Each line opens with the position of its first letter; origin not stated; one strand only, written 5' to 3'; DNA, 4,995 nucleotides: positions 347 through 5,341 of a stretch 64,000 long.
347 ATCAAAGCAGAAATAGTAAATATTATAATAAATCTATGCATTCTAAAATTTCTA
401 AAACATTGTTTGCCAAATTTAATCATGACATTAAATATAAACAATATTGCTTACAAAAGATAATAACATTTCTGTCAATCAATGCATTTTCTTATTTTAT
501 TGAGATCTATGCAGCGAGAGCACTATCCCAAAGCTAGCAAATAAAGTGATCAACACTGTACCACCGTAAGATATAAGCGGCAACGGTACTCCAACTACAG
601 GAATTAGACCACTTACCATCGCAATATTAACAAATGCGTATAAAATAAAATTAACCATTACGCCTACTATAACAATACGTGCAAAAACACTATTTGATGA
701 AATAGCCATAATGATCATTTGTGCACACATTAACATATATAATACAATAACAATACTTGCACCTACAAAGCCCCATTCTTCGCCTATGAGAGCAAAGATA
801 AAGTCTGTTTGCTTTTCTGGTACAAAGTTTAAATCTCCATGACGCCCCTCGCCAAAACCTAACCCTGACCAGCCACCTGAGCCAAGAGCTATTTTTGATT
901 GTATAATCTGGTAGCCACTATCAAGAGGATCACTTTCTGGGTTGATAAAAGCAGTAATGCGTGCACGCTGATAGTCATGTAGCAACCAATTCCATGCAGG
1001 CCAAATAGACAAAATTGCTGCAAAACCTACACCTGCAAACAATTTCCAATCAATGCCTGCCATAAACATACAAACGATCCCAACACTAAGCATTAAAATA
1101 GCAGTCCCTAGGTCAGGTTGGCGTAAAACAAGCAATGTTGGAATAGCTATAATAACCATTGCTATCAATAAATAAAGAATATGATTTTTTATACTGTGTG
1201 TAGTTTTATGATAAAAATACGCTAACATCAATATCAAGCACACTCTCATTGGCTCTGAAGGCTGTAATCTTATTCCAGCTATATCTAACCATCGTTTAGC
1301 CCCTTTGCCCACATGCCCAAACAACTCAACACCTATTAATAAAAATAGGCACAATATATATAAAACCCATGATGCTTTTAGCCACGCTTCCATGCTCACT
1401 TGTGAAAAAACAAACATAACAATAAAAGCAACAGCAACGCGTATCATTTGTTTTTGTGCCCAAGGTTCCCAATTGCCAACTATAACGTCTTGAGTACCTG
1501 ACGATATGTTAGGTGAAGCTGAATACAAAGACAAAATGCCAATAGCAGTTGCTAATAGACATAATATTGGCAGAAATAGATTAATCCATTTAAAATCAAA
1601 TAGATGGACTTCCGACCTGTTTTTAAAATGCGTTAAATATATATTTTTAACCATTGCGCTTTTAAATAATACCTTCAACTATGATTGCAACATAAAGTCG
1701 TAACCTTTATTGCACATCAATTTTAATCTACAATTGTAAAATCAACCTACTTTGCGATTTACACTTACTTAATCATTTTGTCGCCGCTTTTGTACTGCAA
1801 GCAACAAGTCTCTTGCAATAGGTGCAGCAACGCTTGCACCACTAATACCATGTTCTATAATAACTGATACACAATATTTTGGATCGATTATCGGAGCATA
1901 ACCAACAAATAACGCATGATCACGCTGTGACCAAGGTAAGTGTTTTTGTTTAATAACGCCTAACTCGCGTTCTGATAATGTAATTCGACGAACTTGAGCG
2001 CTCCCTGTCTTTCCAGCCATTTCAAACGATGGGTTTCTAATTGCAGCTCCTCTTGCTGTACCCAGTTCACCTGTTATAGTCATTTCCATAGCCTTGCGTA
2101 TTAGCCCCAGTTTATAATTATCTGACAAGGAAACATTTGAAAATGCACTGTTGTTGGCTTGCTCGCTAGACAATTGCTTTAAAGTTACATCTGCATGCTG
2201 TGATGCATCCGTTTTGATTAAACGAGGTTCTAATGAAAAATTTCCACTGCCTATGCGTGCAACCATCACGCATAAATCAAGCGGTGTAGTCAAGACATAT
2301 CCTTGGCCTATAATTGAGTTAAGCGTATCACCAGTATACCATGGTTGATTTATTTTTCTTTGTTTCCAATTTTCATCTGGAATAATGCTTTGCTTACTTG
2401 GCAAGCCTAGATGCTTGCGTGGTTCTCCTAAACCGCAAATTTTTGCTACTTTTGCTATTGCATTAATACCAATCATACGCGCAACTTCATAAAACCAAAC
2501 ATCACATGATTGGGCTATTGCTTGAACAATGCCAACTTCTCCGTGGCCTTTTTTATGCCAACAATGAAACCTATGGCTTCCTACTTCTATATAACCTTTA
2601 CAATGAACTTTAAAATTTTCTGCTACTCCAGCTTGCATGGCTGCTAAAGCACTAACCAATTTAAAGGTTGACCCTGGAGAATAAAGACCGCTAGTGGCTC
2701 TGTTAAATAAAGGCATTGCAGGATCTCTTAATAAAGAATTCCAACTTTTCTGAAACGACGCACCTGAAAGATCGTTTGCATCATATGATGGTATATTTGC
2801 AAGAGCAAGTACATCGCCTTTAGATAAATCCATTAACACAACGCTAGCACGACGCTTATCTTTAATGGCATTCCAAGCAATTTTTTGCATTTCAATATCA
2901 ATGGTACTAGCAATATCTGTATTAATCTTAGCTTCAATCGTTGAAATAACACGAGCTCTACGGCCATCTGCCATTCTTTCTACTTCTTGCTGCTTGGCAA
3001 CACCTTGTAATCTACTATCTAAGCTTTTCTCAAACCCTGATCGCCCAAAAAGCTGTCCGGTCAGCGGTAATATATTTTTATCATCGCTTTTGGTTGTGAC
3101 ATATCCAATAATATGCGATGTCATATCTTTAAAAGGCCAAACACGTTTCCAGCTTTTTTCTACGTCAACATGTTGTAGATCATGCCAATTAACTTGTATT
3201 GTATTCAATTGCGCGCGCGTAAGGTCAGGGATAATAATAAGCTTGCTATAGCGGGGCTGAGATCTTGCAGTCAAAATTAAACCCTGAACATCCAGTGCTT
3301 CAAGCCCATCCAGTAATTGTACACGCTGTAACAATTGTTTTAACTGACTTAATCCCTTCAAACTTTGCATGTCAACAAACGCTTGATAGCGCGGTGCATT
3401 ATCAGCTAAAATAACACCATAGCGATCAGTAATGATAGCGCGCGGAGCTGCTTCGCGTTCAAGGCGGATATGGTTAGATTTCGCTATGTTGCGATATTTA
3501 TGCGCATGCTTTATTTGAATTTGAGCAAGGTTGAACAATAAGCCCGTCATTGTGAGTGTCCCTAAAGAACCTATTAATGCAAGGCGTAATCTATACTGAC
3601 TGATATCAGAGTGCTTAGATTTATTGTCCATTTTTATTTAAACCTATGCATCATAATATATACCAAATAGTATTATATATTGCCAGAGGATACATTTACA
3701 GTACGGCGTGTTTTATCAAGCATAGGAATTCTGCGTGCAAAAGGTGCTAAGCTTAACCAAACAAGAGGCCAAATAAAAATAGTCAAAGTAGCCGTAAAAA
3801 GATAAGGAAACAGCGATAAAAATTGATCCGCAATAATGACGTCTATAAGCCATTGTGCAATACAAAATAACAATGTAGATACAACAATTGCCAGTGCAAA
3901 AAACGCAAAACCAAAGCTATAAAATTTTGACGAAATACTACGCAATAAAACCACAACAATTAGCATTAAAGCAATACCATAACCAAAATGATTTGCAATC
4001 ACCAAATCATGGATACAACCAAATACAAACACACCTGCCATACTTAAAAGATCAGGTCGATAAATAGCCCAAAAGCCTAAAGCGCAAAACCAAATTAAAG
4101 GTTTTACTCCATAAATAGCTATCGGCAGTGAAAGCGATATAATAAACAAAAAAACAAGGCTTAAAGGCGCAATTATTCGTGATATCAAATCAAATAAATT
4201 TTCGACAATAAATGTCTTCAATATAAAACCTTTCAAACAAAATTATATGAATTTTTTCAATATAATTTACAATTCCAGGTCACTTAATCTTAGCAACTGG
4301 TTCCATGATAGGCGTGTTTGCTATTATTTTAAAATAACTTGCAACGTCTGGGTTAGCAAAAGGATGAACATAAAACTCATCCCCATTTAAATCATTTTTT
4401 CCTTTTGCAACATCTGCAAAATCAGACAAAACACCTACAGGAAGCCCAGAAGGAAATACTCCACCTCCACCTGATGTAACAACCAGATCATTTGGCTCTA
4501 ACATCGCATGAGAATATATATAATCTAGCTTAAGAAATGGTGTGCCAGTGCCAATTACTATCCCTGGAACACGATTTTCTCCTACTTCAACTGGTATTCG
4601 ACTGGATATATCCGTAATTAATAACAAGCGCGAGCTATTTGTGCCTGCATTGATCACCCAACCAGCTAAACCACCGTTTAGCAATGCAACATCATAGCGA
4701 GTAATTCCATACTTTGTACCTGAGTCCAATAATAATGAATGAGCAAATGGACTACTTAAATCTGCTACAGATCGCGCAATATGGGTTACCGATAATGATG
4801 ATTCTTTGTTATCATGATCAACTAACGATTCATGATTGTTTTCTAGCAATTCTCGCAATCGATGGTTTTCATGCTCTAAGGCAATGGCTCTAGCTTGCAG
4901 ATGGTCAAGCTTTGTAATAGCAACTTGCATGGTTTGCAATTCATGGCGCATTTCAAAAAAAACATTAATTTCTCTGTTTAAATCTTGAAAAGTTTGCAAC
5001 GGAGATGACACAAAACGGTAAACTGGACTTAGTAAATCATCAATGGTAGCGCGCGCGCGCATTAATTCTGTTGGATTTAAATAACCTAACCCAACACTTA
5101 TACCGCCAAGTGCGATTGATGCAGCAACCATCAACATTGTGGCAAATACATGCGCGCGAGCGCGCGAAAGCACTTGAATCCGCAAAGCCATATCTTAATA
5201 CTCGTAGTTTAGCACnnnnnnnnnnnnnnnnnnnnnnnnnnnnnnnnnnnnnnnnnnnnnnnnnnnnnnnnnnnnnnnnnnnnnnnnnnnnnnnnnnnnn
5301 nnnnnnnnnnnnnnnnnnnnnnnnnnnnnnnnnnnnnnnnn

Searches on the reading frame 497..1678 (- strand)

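Call 33: search_protein_families(library=pfam, proteins=[window:497-1678:-], max_evalue=0.000001)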
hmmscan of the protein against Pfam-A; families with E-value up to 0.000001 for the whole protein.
window:497-1678:- (393 aa): 1 family
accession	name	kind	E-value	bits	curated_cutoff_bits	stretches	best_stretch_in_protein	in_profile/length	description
PF01098.24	FTSW_RODA_SPOVE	-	1.9e-103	346.6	26.4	1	36-392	4-353/356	Cell cycle protein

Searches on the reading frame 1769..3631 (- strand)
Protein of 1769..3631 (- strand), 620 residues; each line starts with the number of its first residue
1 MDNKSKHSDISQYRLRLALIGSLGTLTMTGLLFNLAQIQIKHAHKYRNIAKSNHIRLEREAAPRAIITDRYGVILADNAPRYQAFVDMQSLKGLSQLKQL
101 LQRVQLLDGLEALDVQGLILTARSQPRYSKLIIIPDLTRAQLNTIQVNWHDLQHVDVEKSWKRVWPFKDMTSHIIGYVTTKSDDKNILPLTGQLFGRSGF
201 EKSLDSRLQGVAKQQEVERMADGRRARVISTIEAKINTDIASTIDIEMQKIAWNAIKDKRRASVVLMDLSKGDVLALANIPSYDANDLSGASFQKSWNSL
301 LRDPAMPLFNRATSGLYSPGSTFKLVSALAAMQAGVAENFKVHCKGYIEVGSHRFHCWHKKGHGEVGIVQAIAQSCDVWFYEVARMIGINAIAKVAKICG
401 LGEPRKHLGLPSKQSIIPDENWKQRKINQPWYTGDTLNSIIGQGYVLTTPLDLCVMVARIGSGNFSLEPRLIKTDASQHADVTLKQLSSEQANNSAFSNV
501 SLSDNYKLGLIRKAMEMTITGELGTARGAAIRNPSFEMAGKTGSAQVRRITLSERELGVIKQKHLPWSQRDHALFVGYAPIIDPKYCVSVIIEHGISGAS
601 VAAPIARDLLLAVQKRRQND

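Call 14: search_protein_families(library=pfam, proteins=[window:1769-3631:-], max_evalue=0.00001)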
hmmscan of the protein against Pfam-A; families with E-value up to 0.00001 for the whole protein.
window:1769-3631:- (620 aa): 2 families
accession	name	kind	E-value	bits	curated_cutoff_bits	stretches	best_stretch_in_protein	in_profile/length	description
PF00905.27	Transpeptidase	-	1e-45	156.7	22.1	1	263-610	2-298/299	Penicillin binding protein transpeptidase domain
PF03717.20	PBP_dimer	-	1.2e-26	94.7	24.4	1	61-228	3-178/180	Penicillin-binding Protein dimerisation domain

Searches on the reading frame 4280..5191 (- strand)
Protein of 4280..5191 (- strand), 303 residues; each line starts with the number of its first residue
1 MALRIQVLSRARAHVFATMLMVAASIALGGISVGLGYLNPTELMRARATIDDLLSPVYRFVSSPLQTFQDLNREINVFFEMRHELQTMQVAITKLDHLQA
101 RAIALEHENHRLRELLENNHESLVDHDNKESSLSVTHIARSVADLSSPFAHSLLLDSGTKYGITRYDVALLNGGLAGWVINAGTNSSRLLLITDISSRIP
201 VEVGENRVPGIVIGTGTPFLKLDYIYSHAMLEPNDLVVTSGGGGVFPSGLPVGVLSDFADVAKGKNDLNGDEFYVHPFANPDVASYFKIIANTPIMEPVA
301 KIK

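Call 33: search_protein_families(library=pfam, proteins=[window:4280-5191:-], max_evalue=0.000001)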
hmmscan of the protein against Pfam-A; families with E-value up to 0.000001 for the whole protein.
window:4280-5191:- (303 aa): 1 family
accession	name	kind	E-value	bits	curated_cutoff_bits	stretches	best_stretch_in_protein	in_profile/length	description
PF04085.20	MreC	-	1.6e-25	90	28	1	146-285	6-141/147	Rod shape-determining protein MreC, barrel core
